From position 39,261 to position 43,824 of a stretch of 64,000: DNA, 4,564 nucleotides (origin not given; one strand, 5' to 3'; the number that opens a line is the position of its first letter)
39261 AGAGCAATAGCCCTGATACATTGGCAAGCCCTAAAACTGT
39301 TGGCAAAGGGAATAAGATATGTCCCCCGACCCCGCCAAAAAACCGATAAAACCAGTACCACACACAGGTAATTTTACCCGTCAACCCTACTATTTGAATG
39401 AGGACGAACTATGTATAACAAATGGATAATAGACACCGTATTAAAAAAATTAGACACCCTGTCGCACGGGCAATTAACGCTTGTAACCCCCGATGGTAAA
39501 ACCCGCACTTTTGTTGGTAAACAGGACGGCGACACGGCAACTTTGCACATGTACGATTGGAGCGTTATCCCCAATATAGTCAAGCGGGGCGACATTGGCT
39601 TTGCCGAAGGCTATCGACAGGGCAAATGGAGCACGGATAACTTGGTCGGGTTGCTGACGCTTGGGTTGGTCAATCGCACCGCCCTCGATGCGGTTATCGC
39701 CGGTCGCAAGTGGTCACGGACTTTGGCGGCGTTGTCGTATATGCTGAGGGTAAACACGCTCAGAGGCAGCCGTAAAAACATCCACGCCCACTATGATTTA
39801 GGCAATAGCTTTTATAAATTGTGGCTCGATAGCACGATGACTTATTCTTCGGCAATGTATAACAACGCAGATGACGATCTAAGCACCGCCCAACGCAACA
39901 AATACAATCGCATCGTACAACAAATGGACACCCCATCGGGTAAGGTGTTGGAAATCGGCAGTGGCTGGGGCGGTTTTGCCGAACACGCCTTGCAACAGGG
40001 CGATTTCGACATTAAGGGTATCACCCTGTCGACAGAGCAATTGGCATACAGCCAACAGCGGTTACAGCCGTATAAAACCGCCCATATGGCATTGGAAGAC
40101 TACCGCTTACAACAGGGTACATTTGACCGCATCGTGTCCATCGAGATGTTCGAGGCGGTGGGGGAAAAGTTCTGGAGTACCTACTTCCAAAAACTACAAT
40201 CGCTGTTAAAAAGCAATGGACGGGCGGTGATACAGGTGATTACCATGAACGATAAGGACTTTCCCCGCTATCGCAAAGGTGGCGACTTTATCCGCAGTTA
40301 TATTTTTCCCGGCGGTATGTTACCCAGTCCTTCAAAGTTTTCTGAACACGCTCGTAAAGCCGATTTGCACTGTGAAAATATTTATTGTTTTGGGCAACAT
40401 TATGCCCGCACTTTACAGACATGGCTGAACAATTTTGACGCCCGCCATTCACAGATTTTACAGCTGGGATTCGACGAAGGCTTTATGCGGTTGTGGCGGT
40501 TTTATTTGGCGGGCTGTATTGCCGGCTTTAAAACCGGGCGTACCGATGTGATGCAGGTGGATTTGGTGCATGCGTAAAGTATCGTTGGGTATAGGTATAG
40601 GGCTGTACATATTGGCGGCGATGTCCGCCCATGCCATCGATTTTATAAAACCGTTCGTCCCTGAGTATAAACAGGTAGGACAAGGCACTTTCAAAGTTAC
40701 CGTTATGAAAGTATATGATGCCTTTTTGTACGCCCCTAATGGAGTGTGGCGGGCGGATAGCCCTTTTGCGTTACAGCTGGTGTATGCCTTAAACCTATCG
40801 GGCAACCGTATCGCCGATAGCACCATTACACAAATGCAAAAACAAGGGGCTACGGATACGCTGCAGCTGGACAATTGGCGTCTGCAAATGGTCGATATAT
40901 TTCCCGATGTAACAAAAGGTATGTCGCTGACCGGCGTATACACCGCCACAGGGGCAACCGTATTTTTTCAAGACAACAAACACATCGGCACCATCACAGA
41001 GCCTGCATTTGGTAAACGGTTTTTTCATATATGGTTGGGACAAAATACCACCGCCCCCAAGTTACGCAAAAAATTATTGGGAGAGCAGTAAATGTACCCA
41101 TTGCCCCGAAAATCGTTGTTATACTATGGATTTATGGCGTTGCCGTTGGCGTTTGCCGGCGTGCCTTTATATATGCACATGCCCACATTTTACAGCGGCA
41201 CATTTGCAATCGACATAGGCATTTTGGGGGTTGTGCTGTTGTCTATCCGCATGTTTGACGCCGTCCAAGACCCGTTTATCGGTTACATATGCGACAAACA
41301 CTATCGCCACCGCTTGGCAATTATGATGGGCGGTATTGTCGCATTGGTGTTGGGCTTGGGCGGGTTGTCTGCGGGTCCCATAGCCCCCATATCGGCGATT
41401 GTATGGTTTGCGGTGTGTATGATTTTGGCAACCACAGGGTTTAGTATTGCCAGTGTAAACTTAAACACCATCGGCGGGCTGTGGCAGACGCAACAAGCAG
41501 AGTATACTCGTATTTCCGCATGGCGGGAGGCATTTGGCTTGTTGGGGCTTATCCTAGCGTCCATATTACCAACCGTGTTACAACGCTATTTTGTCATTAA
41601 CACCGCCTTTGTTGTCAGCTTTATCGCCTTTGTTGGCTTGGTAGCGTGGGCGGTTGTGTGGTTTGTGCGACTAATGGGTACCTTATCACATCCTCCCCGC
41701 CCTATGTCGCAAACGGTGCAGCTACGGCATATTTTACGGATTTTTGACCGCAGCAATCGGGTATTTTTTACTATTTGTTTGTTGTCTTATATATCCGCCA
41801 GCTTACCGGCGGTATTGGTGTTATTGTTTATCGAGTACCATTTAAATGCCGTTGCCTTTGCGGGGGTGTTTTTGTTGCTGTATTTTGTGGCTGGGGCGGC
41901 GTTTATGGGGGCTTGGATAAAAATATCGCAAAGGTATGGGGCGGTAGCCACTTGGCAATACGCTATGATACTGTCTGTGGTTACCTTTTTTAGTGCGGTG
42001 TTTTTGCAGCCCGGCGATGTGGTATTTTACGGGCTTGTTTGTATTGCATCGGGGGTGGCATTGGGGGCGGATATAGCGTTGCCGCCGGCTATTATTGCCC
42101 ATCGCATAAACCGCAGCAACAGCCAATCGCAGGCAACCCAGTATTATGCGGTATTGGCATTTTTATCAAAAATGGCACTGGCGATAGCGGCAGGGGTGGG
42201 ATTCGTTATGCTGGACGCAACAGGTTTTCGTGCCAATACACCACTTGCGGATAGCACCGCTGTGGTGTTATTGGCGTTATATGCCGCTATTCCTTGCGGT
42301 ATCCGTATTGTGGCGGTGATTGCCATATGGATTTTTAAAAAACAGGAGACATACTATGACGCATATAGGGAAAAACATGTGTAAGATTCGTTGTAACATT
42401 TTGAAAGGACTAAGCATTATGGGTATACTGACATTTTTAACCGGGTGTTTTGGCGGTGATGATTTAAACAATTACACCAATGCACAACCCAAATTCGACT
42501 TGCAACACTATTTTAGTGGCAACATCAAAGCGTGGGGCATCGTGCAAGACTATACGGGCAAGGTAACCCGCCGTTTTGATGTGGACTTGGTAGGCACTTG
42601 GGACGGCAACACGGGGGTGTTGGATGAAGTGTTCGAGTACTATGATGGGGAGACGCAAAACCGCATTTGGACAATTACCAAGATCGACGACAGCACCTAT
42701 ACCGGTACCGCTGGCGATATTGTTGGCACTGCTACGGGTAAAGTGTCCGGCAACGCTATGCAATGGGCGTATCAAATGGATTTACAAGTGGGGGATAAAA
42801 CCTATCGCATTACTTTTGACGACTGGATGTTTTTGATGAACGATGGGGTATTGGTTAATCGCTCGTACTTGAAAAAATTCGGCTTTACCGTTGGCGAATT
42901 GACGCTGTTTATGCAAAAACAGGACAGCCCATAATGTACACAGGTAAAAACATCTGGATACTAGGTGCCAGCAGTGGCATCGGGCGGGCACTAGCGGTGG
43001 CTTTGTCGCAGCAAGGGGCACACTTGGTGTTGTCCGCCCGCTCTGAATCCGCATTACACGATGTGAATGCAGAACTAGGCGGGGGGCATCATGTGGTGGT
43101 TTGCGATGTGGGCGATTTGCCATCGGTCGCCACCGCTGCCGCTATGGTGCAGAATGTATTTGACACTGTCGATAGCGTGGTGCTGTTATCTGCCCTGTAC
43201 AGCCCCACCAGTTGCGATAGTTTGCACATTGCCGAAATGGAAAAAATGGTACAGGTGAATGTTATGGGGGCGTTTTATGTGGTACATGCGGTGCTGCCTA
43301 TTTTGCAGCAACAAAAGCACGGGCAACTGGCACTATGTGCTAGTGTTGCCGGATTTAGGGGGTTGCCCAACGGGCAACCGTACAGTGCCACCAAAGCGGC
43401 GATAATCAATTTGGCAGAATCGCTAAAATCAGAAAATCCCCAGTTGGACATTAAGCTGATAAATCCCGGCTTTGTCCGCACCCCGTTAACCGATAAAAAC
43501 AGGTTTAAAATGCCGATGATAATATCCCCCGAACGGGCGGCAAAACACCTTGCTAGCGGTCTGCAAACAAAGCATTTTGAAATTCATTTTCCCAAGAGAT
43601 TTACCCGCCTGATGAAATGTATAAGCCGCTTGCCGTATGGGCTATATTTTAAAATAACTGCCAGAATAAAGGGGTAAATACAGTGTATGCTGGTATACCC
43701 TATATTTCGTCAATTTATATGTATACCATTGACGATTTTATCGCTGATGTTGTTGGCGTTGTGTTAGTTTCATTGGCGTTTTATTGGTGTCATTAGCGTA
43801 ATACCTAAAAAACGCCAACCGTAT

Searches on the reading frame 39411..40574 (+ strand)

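Call 96: search_protein_families(library=ncbifam, proteins=[window:39411-40574:+], max_evalue=0.00001)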
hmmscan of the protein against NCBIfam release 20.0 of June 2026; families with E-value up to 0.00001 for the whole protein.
window:39411-40574:+ (388 aa): 6 families
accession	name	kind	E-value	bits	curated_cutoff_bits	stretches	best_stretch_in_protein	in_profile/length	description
NF053839.1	CPFASynBruc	equivalog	3e-75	253.7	600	1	7-387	5-384/410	cyclopropane fatty acid synthase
NF008686.0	PRK11705.1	equivalog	3.6e-71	240.3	400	1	45-384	39-369/383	cyclopropane fatty acyl phospholipid synthase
NF040703.1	cyclopro_CfaB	exception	5.6e-60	203.2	650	1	122-383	105-372/393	C17 cyclopropane fatty acid synthase CfaB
NF040660.1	mycolic_MTase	equivalog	3.2e-47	161.5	390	1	120-385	4-281/283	cyclopropane mycolic acid synthase family methyltransferase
NF043040.1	corrin_prot_MT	hypoth_equivalog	2.4e-10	40.2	180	1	163-275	29-148/216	corrinoid protein-associated methyltransferase CpaM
TIGR01983.1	UbiG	equivalog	7.2e-07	28.7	102.95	1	172-280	46-157/228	bifunctional 2-polyprenyl-6-hydroxyphenol methylase/3-demethylubiquinol 3-O-methyltransferase UbiG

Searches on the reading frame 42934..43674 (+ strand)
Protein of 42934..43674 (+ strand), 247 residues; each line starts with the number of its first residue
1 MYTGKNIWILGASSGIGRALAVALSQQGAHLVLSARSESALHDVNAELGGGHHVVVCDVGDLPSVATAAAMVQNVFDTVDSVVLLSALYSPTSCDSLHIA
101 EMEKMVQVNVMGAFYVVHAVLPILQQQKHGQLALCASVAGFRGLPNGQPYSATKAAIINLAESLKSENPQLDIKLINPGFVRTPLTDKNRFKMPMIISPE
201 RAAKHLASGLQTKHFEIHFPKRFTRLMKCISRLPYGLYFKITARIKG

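Call 96: search_protein_families(library=ncbifam, proteins=[window:42934-43674:+], max_evalue=0.00001)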
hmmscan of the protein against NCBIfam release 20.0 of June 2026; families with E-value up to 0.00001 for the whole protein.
window:42934-43674:+ (247 aa): 201 families (the best 25 are shown)
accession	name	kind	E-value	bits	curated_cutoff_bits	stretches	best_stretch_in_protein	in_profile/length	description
NF005437.0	PRK07024.1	equivalog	5.1e-45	153.9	266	1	5-243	5-248/259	SDR family oxidoreductase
NF004765.0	PRK06101.1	equivalog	1.7e-39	135.4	406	1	6-244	3-237/241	SDR family oxidoreductase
NF004825.0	PRK06181.1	equivalog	4.4e-36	124.5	215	1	2-187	4-194/268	SDR family oxidoreductase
NF005806.0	PRK07666.1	equivalog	5.7e-35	120.7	286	1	3-190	6-198/239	3-ketoacyl-ACP reductase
NF006099.0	PRK08251.1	equivalog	5.8e-31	107.6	253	1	3-237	3-245/250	SDR family oxidoreductase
NF005881.0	PRK07832.1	equivalog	9.7e-31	107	296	1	2-188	7-200/287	SDR family oxidoreductase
NF004526.0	PRK05872.1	subfamily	1.1e-30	106.8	276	1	3-173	9-180/297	short-chain dehydrogenase/reductase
NF005559.1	PRK07231.1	subfamily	2.1e-30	106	215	1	2-189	2-194/249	glucose 1-dehydrogenase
NF004196.0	PRK05650.1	equivalog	9.9e-30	103.5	297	1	5-195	3-198/272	SDR family oxidoreductase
NF004824.0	PRK06180.1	subfamily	1.2e-29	103.3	298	1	4-192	4-194/279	oxidoreductase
NF005489.0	PRK07102.1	equivalog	2.7e-29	102.5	267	1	5-239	2-239/243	SDR family oxidoreductase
NF005495.0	PRK07109.1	subfamily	2.9e-29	102.4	264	1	4-202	8-220/334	SDR family oxidoreductase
NF005075.0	PRK06500.1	equivalog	1.3e-28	100.1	336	1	3-189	5-191/249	SDR family oxidoreductase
NF052558.1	MBtsdlDhBudC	equivalog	2.3e-28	99.4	270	1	2-191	1-192/250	meso-2,3-butanediol dehydrogenase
NF005594.0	PRK07326.1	equivalog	7.3e-28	97.7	271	1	3-192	5-197/237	SDR family oxidoreductase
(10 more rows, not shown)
